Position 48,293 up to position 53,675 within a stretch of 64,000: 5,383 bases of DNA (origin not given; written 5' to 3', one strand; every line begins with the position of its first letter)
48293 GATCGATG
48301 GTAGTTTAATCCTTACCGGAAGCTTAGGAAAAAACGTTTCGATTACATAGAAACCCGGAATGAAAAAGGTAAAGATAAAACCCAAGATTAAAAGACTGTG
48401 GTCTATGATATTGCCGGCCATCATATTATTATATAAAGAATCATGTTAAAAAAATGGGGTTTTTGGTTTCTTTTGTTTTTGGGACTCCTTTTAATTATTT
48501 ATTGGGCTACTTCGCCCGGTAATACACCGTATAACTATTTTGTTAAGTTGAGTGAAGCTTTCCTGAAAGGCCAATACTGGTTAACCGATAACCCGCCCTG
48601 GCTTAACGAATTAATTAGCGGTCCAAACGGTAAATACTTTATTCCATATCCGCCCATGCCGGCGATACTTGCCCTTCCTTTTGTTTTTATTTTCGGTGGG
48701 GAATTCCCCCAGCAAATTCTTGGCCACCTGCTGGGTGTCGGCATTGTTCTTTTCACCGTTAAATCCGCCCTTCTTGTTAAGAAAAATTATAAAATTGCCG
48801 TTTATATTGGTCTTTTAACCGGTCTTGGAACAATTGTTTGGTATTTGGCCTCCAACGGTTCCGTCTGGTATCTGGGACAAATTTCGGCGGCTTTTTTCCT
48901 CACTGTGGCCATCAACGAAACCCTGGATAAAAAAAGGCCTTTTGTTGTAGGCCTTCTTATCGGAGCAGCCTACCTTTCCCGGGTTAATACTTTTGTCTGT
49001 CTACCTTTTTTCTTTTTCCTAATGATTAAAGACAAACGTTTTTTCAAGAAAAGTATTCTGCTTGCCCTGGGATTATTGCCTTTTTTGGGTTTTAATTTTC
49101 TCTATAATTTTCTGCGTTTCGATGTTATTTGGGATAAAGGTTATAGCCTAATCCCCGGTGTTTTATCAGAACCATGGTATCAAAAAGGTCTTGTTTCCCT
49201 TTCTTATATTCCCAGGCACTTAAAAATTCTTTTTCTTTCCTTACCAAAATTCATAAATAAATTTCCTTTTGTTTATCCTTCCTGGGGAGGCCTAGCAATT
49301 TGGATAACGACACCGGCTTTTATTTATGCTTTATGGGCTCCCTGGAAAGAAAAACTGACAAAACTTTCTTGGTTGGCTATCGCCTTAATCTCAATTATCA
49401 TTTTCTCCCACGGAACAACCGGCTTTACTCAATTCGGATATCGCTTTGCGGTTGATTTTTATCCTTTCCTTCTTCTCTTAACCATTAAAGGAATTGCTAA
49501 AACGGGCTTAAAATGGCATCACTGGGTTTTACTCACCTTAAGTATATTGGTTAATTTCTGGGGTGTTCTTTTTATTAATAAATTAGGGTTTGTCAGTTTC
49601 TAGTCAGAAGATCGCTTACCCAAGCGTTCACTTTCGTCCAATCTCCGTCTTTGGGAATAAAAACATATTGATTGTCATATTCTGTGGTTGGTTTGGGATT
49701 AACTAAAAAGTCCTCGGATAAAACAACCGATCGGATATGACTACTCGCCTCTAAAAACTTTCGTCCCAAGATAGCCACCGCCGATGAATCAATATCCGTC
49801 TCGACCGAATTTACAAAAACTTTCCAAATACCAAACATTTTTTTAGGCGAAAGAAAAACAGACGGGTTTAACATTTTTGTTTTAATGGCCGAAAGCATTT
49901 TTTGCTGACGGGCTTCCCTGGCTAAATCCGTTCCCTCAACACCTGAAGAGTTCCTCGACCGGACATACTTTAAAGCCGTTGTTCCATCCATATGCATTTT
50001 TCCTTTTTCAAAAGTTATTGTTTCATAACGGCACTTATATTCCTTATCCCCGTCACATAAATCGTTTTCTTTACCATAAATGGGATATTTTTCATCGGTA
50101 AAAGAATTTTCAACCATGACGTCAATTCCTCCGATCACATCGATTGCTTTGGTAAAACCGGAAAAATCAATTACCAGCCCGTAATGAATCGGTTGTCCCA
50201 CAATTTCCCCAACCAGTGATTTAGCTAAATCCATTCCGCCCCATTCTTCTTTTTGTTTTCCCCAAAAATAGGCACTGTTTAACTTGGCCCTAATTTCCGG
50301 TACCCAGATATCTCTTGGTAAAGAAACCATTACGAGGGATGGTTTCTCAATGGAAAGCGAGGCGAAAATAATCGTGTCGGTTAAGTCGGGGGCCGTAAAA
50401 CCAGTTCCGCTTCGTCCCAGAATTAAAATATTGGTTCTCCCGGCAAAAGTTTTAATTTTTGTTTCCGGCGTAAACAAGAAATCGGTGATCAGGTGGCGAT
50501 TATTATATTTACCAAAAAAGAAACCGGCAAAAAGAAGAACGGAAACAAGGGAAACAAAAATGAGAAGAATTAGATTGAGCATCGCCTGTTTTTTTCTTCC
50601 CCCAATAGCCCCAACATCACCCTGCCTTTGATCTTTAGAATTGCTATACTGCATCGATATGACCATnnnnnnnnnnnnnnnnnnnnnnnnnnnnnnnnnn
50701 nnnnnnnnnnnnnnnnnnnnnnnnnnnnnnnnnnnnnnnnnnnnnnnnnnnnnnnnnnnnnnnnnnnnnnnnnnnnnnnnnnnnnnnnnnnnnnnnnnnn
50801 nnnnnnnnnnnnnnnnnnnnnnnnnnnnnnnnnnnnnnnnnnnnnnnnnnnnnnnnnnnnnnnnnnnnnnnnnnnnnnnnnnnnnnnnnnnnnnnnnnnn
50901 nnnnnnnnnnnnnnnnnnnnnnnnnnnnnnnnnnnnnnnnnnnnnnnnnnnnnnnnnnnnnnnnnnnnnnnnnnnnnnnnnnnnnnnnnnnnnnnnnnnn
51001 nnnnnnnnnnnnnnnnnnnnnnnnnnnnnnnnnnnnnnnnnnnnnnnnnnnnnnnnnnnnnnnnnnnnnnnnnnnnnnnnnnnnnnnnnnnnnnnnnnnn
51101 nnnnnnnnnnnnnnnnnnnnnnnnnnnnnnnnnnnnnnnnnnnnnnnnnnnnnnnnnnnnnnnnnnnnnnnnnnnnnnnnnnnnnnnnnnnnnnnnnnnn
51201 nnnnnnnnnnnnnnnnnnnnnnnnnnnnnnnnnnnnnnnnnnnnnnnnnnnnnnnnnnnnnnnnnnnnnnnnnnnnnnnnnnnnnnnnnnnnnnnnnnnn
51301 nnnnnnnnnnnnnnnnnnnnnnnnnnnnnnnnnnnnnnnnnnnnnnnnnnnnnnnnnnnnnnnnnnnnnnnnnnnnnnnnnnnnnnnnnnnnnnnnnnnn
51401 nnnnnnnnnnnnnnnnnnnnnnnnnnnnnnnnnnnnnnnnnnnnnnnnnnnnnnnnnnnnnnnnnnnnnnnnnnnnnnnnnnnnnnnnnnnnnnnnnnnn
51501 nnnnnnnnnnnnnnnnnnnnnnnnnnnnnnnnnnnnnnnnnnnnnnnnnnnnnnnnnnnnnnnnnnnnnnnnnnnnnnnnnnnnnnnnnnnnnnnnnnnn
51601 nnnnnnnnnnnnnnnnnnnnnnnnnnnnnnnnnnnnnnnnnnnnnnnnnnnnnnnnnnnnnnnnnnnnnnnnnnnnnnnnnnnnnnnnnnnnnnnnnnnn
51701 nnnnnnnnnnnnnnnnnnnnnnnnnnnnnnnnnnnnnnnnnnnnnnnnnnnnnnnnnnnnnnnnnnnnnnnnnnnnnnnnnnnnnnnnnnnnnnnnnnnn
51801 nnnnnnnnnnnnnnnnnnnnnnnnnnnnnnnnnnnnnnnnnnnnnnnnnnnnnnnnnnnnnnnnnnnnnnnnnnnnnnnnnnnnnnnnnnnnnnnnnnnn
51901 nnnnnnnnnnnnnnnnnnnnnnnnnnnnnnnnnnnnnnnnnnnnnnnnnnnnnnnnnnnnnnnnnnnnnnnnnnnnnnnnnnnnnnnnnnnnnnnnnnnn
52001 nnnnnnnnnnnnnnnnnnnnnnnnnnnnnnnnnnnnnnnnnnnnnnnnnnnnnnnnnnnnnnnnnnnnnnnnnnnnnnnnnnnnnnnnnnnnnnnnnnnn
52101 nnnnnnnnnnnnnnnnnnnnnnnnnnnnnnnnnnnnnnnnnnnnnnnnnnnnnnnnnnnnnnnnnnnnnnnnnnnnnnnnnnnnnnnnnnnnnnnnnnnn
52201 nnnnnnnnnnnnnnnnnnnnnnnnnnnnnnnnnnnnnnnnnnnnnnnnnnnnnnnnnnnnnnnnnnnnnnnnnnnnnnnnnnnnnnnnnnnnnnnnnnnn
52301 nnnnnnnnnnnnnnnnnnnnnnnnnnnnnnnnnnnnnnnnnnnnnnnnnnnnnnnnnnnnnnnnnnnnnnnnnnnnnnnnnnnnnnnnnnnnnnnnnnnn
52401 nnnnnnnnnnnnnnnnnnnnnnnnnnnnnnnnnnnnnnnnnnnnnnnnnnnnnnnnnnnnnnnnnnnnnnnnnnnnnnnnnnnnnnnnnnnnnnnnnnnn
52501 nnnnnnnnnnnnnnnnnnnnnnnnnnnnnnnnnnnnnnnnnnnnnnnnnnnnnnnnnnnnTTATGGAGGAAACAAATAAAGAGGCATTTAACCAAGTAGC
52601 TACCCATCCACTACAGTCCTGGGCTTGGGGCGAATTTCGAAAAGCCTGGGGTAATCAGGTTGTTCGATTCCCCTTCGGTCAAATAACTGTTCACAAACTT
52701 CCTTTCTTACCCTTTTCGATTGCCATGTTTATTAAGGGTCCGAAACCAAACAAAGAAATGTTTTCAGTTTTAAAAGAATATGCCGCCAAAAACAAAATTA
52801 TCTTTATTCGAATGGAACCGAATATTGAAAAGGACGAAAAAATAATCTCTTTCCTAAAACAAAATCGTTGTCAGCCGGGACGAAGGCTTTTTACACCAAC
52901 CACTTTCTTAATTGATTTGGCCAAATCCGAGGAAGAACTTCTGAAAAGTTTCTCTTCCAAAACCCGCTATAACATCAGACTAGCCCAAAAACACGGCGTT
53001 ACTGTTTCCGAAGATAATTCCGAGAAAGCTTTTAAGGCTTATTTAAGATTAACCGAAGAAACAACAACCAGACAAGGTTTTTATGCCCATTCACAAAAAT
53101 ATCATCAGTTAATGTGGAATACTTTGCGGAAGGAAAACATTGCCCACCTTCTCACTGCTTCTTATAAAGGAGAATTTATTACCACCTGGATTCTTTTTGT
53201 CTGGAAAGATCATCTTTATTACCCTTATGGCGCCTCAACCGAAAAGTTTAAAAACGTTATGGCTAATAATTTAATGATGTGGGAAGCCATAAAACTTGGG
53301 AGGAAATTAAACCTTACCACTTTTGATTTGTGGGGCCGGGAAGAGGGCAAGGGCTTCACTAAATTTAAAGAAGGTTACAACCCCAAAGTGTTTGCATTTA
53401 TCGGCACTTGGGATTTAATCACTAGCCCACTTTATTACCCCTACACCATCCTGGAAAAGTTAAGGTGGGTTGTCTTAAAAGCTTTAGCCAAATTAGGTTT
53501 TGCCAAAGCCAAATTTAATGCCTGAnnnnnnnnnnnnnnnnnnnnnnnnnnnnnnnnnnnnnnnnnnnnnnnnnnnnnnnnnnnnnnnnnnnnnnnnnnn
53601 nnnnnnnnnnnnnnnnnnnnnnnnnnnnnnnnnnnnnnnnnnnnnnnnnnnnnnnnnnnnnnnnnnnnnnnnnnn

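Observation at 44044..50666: GT-C glycosyltransferase trio plus LCP ligase immediately flanking Thr/Pro-rich secreted proteins; candidate protein O-glycosylation / wall-polymer attachment module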

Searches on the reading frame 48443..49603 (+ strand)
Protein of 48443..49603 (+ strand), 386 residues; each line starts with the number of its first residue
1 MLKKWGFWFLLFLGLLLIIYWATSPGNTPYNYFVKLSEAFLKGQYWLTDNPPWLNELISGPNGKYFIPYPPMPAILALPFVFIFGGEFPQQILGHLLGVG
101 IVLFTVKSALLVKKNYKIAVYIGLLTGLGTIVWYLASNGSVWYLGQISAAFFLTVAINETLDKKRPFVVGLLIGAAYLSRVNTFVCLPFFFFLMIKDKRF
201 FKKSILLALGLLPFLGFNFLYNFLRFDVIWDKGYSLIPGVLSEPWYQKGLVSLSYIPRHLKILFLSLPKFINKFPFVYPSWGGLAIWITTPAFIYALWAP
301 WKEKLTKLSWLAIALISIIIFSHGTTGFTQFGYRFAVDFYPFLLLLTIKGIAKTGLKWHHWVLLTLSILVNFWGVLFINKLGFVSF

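Call 4: search_protein_families(library=pfam, proteins=[window:48443-49603:+], max_evalue=0.01)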
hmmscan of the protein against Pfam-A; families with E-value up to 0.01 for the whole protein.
window:48443-49603:+ (386 aa): 0 families

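Call 5: search_protein_families(library=ncbifam, proteins=[window:48443-49603:+], max_evalue=0.01)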
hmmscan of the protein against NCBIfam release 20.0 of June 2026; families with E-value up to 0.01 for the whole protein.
window:48443-49603:+ (386 aa): 1 family
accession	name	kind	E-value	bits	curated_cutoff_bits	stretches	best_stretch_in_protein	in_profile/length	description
NF047440.1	LA3751_2_3_fam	subfamily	1.2e-06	27.6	200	1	52-376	68-383/460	LA_3751/LA_3752 family putative glycosyltransferase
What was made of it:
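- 48443..49603 (+): 386-aa polytopic GT-C-like protein with no Pfam family. It is an accessory gene, present in about 40 related loci in one or two copies. NCBIfam LA_3751/2 family scores only 27.6 bits against a cut-off of 200 (call 5).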

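Call 47: search_solved_structures(query=A4, max_evalue=10)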
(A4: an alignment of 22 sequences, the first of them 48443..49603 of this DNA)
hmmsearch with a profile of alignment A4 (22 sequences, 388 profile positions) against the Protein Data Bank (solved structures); distinct sequences matched with E-value up to 10: 17.
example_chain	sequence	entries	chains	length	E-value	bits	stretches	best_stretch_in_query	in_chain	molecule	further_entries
5vfk_A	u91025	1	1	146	0.059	15.5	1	44-125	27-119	Uncharacterized protein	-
9clb_A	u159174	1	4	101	1.2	11.3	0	25-47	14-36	Bcl-2 homologous antagonist/killer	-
7k02_A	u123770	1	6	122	2.1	10.4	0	25-47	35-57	Bcl-2 homologous antagonist/killer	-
9cpe_A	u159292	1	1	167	4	9.5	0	25-47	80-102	Bcl-2 homologous antagonist/killer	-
7m5a_A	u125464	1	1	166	4.3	9.4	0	25-47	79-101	Bcl-2 homologous antagonist/killer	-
2yv6_A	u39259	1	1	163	4.6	9.3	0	25-47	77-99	Bcl-2 homologous antagonist/killer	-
2m5b_A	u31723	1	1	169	4.7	9.3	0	25-47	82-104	Bcl-2 homologous antagonist/killer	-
5fmi_A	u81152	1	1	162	4.8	9.2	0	25-47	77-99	BCL-2 HOMOLOGOUS ANTAGONIST/KILLER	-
2ims_A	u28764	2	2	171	4.9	9.2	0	25-47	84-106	Apoptosis regulator BAK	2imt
2jcn_A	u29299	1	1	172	4.9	9.2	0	25-47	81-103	BCL-2 HOMOLOGOUS ANTAGONIST/KILLER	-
8igc_A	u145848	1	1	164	5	9.2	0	25-47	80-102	Bcl-2 homologous antagonist/killer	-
7m5b_A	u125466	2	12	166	5.5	9.1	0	25-47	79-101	Bcl-2 homologous antagonist/killer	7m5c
8gsv_A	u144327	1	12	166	5.5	9.1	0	25-47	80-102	Bcl-2 homologous antagonist/killer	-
4u2u_A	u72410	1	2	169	5.7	9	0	25-47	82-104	Bcl-2 homologous antagonist/killer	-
5vwv_A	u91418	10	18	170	5.8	9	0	25-47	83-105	Bcl-2 homologous antagonist/killer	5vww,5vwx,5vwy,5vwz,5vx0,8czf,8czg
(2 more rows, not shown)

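Call 72: search_protein_families(library=pfam, alignment_id=A4, max_evalue=0.1)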
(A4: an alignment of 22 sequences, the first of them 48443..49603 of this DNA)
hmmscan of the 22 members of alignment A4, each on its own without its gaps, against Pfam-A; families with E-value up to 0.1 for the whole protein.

A. member 1, window:48443-49603:+ (386 aa): 0 families

B. families by the number of members that match (of 22 scanned): 3 families
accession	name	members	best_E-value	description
PF13231.12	PMT_2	2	3.1e-05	Dolichyl-phosphate-mannose-protein mannosyltransferase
PF15431.11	TMEM190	1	0.00053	Transmembrane protein 190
PF14897.12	EpsG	1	0.0024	EpsG family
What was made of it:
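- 48443..49603 (+): Pfam: none for the window protein (call 72).
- Tried and rejected: Essentially nothing was found (call 72).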

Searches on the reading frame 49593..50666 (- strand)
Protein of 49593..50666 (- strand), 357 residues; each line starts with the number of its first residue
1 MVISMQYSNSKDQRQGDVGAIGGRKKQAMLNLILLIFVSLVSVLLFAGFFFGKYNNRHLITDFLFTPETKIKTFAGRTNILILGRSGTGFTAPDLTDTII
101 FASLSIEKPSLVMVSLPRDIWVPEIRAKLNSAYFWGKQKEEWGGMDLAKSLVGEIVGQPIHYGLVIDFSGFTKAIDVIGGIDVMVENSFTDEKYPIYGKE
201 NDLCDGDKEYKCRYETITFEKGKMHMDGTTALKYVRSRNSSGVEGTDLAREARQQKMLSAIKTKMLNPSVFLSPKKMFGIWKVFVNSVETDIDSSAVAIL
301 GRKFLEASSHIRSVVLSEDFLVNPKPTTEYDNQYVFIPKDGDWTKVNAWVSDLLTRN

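Call 4: search_protein_families(library=pfam, proteins=[window:49593-50666:-], max_evalue=0.01)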
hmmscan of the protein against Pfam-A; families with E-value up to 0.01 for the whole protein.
window:49593-50666:- (357 aa): 1 family
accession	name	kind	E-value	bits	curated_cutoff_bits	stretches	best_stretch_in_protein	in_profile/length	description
PF03816.19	LytR_cpsA_psr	-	1.5e-29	103.5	24.6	1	96-266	2-149/150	LytR_cpsA_psr family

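Call 5: search_protein_families(library=ncbifam, proteins=[window:49593-50666:-], max_evalue=0.01)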
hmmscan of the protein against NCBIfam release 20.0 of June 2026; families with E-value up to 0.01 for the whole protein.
window:49593-50666:- (357 aa): 4 families
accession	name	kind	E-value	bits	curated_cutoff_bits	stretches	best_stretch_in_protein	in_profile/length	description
TIGR00350.1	lytR_cpsA_psr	domain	4.9e-26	91.8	62.3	1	96-266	3-151/152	LCP family glycopolymer transferase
NF006897.1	PRK09379.1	equivalog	3.8e-17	62.5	441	2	95-206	76-183/298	polyisoprenyl-teichoic acid--peptidoglycan teichoic acid transferase TagU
NF051849.1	LCP_trans_Cps2A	equivalog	6.9e-13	48.6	650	2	206-308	328-425/477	LCP family glycopolymer transferase CpsA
NF047591.1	ligase_LytR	equivalog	3.1e-10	39.9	450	1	104-313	98-281/336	glycopolymer--peptidoglycan transferase LytR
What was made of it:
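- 49593..50666 (-): 357-aa LCP (LytR-CpsA-Psr) phosphotransferase with an N-terminal membrane helix. It lies on the same strand as, and upstream of, the PMT gene. Pfam E 1.5e-29 and TIGR00350 above its cut-off (calls 4, 5).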

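Call 67: search_solved_structures(query=window:49593-50666:-, max_evalue=0.001, show_alignments=1)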
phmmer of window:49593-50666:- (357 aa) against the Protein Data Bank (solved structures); distinct sequences matched with E-value up to 0.001: 16.
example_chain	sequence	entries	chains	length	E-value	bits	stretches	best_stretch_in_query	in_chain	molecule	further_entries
3qfi_A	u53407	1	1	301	2.3e-11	46.8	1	86-183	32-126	Transcriptional regulator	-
3nxh_A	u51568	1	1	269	7.6e-11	45.1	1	95-292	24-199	transcriptional regulator yvhJ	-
6uf3_A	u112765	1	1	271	7.8e-11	45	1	95-292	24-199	Polyisoprenyl-teichoic acid--peptidoglycan teichoic acid transferase TagV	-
9gn3_A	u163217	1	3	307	3.2e-10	43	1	126-285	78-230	Regulatory protein MsrR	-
3owq_A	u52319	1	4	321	8.2e-10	41.7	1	77-189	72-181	Lin1025 protein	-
3nro_A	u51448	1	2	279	1.7e-09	40.7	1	79-190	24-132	Lmo1026 protein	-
6uex_A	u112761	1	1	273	1.8e-09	40.6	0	75-187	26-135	Regulatory protein MsrR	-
6uf6_A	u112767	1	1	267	2.6e-08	36.7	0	212-312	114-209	Polyisoprenyl-teichoic acid--peptidoglycan teichoic acid transferase TagU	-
3mej_A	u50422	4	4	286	2.7e-07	33.4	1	85-265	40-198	transcriptional regulator ywtF | Putative transcriptional regulator ywtF | Polyisoprenyl-teichoic acid--peptidoglycan teichoic acid transferase TagT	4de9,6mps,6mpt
2xxp_A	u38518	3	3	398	2.8e-07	33.3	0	91-190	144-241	CPS2A | CPS2A, Integral membrane regulatory protein Wzg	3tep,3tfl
6uf5_A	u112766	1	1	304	3.3e-07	33.1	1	85-265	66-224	Polyisoprenyl-teichoic acid--peptidoglycan teichoic acid transferase TagT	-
3okz_A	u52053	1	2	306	7.3e-07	32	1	104-317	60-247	Putative uncharacterized protein gbs0355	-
4de8_A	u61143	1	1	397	1.8e-06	30.7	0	93-189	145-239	Cps2A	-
2xxq_A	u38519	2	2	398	1.8e-06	30.7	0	93-189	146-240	CPS2A | Cps2A, Integral membrane regulatory protein Wzg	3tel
8qty_A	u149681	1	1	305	0.0001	24.9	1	103-301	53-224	Biofilm regulatory protein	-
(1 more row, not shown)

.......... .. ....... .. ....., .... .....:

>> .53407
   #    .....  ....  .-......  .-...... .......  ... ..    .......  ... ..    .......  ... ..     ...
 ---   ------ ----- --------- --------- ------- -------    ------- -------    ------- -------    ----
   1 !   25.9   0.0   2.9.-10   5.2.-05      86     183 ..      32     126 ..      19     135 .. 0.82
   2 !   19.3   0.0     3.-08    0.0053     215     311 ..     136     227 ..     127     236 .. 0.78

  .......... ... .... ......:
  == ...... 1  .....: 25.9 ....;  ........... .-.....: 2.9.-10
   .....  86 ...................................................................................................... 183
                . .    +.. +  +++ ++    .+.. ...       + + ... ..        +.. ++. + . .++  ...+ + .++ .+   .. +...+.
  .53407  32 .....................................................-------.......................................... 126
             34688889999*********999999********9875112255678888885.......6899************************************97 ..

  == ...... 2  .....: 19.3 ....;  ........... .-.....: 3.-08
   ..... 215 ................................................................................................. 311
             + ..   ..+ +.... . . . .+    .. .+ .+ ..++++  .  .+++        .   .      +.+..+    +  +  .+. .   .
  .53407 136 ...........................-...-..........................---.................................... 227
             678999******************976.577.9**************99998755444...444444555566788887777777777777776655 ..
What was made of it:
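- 49593..50666 (-): PDB sequence matches to TagV, MsrR, TagU, TagT and Cps2A (call 67).
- The matches here are to TagT/U/V, MsrR and Cps2A (call 67).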

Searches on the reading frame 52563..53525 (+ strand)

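Call 86: search_protein_families(library=ncbifam, proteins=[window:52563-53525:+], max_evalue=0.001)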
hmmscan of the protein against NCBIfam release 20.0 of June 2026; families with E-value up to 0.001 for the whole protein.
window:52563-53525:+ (320 aa): 2 families
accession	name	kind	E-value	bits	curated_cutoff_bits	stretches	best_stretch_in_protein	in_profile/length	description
TIGR03019.1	pepcterm_femAB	equivalog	1.6e-14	53.7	260.35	1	113-272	119-274/330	FemAB family XrtA/PEP-CTERM system-associated protein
NF047883.1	UAcmpLyAlTFemX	equivalog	5.1e-10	39.2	500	1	116-262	151-298/337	UDP-N-acetylmuramoylpentapeptide-lysine N(6)-alanyltransferase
